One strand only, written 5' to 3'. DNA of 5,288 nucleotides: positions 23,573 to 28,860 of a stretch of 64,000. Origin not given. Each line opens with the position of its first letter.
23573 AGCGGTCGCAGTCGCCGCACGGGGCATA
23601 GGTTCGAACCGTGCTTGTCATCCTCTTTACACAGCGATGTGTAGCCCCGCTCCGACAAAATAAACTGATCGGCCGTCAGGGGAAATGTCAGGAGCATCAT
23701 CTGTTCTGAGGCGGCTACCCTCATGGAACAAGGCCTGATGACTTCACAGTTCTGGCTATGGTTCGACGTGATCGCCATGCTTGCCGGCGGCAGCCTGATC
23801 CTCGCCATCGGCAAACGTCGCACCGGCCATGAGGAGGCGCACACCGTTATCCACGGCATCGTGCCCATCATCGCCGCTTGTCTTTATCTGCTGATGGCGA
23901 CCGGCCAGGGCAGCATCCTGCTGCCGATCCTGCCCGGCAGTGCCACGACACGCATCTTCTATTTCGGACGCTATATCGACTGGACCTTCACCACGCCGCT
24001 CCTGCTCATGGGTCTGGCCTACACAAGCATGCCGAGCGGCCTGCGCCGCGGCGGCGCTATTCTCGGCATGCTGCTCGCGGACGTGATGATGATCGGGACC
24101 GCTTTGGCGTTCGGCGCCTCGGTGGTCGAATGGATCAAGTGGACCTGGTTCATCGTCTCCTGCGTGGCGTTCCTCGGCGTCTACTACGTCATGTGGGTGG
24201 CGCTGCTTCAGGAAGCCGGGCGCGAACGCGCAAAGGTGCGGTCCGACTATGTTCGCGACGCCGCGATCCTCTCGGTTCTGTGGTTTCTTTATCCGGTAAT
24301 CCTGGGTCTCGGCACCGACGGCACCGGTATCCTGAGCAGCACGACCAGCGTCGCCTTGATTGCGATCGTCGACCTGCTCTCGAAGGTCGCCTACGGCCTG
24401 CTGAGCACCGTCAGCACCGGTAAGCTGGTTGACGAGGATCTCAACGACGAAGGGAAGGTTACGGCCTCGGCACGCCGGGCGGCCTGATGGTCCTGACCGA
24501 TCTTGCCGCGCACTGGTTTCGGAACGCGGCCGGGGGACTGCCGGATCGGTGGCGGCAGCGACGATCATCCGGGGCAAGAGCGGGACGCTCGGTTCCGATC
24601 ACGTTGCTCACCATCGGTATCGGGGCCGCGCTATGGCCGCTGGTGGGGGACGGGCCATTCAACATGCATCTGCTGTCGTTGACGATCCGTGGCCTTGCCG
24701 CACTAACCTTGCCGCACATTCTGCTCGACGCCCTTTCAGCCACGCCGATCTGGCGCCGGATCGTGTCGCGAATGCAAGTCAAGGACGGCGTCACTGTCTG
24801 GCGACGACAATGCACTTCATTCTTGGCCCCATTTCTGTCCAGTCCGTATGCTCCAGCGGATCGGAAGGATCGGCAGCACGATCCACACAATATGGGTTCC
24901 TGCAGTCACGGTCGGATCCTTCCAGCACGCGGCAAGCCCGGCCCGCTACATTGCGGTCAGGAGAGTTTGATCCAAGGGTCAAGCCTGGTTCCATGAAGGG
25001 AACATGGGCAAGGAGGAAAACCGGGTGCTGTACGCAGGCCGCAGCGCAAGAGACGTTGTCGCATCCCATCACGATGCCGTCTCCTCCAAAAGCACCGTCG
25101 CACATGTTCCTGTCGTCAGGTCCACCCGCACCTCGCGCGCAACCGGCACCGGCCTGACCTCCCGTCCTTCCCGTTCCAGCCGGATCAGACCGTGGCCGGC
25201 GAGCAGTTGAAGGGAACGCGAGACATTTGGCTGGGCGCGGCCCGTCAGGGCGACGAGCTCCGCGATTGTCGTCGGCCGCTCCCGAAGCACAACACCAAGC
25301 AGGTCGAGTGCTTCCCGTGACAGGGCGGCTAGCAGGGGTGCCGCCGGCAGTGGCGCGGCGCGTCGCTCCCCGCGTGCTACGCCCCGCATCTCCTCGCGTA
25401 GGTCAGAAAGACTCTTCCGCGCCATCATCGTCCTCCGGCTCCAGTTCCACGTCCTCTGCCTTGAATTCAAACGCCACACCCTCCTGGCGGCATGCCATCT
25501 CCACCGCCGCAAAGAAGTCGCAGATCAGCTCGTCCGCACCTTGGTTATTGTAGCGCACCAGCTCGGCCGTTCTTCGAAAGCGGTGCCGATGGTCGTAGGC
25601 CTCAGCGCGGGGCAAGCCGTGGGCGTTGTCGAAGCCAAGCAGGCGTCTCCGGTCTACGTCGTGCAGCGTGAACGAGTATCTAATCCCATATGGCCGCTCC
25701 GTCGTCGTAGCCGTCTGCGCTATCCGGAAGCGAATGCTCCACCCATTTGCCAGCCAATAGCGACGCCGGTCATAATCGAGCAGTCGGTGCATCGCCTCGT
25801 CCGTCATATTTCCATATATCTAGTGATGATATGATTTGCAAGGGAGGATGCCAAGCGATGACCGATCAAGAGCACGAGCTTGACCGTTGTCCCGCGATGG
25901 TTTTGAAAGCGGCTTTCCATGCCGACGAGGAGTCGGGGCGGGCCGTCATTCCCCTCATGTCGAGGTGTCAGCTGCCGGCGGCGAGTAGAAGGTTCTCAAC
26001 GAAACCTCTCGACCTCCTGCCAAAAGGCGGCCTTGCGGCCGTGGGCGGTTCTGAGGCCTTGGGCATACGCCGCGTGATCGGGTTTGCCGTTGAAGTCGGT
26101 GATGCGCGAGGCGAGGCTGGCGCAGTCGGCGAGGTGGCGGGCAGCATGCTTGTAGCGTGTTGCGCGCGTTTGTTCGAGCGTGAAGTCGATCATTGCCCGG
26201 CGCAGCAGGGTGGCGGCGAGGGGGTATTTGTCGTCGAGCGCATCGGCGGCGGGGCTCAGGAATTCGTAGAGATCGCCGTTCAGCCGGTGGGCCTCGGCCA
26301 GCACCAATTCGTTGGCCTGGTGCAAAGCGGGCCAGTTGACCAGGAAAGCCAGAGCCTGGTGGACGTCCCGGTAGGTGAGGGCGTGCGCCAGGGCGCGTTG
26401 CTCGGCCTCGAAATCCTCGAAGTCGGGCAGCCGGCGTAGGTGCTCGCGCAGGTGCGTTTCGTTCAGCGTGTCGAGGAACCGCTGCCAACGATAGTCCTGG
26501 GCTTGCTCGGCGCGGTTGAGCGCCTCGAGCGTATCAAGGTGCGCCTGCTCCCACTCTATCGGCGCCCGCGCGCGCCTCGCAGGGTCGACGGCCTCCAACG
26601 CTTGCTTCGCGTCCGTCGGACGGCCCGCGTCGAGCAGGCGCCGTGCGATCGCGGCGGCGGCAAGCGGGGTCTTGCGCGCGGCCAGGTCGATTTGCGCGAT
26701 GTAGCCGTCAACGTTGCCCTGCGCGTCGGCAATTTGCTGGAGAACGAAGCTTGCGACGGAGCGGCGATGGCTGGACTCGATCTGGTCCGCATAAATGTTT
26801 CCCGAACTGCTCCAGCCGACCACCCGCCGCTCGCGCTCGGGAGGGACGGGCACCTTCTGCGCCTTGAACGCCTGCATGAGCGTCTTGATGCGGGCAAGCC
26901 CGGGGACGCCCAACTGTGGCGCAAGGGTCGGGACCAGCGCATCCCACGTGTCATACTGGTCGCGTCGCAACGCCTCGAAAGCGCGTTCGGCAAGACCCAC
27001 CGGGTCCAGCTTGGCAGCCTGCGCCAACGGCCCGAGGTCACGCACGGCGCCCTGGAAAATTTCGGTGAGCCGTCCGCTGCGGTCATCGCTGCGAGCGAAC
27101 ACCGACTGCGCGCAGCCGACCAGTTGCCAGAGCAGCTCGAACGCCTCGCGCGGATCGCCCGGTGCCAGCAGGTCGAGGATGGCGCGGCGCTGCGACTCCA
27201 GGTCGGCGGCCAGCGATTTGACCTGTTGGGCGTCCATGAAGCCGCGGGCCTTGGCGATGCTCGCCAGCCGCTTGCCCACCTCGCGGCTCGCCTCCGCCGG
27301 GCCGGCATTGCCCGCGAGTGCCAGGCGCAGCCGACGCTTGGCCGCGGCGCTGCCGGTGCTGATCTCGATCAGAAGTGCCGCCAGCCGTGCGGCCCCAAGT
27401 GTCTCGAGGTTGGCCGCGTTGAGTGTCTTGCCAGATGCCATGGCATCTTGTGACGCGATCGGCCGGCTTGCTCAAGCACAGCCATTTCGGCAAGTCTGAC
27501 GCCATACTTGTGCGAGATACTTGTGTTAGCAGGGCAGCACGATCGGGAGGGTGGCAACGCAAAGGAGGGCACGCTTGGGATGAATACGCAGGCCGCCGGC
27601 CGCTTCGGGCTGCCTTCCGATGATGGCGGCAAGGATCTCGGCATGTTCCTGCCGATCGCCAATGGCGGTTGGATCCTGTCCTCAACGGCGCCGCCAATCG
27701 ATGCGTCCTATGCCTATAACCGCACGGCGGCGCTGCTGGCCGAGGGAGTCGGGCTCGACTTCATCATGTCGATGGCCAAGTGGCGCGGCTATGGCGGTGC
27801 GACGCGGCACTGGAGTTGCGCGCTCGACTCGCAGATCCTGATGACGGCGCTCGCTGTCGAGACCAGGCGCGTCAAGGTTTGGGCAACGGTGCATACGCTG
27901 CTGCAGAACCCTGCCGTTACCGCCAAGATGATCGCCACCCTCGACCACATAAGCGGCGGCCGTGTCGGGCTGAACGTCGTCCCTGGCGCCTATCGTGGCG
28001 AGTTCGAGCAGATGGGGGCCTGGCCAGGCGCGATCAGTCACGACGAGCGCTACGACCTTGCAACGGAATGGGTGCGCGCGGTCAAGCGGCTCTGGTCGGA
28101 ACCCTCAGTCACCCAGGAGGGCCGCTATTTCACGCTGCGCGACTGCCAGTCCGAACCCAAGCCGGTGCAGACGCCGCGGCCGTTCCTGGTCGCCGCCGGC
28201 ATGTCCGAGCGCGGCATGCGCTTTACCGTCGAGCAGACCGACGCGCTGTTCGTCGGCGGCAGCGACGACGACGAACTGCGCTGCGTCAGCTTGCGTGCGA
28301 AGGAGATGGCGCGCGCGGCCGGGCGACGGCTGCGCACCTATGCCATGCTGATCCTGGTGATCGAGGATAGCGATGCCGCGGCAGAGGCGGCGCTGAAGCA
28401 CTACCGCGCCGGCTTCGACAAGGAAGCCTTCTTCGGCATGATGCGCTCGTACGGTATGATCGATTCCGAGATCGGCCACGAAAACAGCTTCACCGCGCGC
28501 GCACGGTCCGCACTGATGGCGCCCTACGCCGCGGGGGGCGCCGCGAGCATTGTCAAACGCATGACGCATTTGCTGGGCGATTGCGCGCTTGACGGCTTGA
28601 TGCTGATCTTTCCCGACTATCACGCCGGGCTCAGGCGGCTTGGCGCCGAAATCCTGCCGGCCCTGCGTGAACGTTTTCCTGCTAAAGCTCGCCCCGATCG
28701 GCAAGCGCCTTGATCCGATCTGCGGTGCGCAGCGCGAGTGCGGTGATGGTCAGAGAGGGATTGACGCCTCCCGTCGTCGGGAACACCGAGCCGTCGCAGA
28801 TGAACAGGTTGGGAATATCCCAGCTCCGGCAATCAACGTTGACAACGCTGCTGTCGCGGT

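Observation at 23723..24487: Orphan D-T-G-motif microbial rhodopsin directly downstream of an RND efflux operon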

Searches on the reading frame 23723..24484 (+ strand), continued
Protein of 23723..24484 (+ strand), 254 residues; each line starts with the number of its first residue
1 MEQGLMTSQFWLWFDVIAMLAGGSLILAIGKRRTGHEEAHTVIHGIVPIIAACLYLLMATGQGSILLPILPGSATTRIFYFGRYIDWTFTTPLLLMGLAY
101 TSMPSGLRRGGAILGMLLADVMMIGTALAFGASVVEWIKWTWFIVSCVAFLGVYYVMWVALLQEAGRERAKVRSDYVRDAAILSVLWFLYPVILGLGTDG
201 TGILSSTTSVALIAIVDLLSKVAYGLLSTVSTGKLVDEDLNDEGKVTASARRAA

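Call 74: find_encoding_contigs(protein=P0008, flank=5000, max_places=3)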
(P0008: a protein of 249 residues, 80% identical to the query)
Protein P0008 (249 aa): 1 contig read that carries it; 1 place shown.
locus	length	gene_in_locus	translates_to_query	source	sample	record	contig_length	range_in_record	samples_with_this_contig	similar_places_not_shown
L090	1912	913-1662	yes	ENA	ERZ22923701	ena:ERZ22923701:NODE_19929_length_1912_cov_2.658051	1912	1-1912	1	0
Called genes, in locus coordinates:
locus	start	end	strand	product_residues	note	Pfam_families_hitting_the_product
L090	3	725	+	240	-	?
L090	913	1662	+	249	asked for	PF01036:Bac_rhodopsin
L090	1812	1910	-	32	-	?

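Call 76: find_related_loci(query=P0001, collection=metagenome_contigs, flank=4000)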
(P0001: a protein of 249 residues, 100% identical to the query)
Query P0001 (249 aa) in metagenome_contigs; peptide patterns used: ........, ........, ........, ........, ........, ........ (x = any residue, [..] = any of these).
133 stretches matched a pattern; 21 encode a relative of the query (tblastn E <= 1e-3); 21 distinct loci.
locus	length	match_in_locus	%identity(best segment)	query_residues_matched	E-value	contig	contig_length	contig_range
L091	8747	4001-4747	88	1-249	1e-144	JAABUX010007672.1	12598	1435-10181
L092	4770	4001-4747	87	1-249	1e-143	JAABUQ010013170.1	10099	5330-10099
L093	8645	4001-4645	39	1-221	2e-42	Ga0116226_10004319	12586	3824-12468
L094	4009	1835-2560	38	1-246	4e-41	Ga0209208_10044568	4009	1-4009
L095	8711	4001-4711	43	2-221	2e-40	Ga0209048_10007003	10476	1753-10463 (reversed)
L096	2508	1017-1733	44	2-221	2e-40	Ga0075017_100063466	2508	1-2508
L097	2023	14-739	39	1-246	3e-40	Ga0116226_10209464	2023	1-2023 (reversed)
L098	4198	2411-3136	37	1-246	4e-39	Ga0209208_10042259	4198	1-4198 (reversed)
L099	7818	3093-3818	38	1-246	4e-38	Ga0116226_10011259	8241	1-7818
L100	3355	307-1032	39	1-246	8e-38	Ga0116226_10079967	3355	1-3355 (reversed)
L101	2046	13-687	39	1-232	2e-37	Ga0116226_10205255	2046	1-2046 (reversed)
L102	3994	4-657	39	6-227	6e-35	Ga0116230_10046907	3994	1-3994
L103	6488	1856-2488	36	6-222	2e-32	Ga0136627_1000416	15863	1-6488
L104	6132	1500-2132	36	6-222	2e-32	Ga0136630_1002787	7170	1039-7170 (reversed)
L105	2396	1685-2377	33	6-248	5e-31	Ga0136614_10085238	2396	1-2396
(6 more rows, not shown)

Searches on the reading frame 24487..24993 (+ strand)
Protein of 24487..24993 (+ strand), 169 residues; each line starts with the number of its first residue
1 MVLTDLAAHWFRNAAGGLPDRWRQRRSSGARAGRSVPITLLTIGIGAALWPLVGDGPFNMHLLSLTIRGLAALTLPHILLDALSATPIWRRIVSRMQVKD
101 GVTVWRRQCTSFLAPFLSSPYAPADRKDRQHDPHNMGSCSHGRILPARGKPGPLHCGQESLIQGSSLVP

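Call 49: search_protein_families(library=pfam, proteins=[window:24487-24993:+], max_evalue=0.01)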
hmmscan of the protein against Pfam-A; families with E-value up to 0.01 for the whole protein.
window:24487-24993:+ (169 aa): 1 family
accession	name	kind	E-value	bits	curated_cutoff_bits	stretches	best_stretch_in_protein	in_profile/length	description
PF15461.11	BCD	-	1.4e-06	28.6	28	1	24-80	205-262/267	Beta-carotene 15,15'-dioxygenase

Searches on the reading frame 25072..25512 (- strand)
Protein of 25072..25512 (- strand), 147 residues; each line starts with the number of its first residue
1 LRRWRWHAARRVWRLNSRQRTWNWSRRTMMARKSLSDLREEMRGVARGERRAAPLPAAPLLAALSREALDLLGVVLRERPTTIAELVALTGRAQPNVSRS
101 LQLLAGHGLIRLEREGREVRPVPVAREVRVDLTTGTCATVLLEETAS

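Call 13: search_protein_families(library=pfam, proteins=[window:25072-25512:-], max_evalue=0.001)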
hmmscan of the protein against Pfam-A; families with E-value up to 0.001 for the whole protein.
window:25072-25512:- (147 aa): 5 families
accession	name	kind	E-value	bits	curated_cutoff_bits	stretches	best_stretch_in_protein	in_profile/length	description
PF25212.1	HVO_A0114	-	4.6e-12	46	27.6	1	60-122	16-78/84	HVO_A0114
PF12802.13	MarR_2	-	2.6e-07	31.1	27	1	64-116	3-56/61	MarR family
PF01022.26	HTH_5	-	6.8e-05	23.1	22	1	76-110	11-45/47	Bacterial regulatory protein, arsR family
PF09339.16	HTH_IclR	-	0.00011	22.3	22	1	68-111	5-49/52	IclR helix-turn-helix domain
PF12840.13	HTH_20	-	0.0005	20.4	27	1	68-112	6-50/51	Helix-turn-helix domain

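Call 50: search_protein_families(library=ncbifam, proteins=[window:25072-25512:-], max_evalue=0.00001)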
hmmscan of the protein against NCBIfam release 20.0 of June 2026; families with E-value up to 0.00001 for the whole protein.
window:25072-25512:- (147 aa): 1 family
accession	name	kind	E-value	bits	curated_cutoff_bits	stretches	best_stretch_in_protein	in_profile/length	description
NF033788.1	HTH_metalloreg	subfamily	5.8e-08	32.4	55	1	62-119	6-64/77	metalloregulator ArsR/SmtB family transcription factor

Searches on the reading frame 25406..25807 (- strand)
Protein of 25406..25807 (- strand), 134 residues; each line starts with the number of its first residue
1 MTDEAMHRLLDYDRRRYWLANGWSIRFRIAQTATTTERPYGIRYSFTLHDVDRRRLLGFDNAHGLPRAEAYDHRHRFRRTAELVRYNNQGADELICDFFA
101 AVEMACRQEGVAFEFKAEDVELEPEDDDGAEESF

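Call 13: search_protein_families(library=pfam, proteins=[window:25406-25807:-], max_evalue=0.001)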
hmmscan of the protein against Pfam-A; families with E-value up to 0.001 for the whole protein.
window:25406-25807:- (134 aa): 1 family
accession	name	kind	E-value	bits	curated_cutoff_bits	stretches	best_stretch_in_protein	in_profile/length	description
PF20126.4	TumE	-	3.1e-06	27.5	23.4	1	20-102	4-80/81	Toxin TumE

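Call 50: search_protein_families(library=ncbifam, proteins=[window:25406-25807:-], max_evalue=0.00001)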
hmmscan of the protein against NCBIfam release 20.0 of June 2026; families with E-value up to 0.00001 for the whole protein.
window:25406-25807:- (134 aa): 0 families

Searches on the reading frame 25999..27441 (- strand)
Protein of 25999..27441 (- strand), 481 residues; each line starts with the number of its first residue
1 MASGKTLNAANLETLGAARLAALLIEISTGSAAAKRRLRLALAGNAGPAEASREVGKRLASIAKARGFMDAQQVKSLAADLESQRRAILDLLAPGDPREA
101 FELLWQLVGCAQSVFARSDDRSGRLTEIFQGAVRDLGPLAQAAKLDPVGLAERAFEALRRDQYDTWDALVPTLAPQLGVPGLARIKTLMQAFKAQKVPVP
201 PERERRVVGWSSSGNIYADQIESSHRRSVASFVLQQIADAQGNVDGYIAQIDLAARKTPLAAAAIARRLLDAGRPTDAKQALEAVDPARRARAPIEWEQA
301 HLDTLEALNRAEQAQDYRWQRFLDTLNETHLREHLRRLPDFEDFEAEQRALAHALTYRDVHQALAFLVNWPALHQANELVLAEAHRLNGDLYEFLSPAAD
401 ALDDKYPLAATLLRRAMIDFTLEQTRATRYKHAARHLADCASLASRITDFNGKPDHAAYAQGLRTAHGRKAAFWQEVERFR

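Call 13: search_protein_families(library=pfam, proteins=[window:25999-27441:-], max_evalue=0.001)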
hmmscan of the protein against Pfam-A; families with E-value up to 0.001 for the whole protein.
window:25999-27441:- (481 aa): 1 family
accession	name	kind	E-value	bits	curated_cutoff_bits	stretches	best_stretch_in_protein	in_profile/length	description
PF21810.3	DUF6880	-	6.5e-182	606.2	27.3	1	2-476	1-472/472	Family of unknown function (DUF6880)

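Call 50: search_protein_families(library=ncbifam, proteins=[window:25999-27441:-], max_evalue=0.00001)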
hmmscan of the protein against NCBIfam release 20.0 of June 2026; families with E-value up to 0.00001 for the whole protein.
window:25999-27441:- (481 aa): 0 families

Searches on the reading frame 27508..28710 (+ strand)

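Call 13: search_protein_families(library=pfam, proteins=[window:27508-28710:+], max_evalue=0.001)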
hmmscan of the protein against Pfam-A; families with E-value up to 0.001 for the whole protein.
window:27508-28710:+ (401 aa): 1 family
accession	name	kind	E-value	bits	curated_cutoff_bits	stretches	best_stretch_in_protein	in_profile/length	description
PF00296.26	Bac_luciferase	-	3.8e-54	184.6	27.9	1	44-319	3-260/314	Luciferase-like monooxygenase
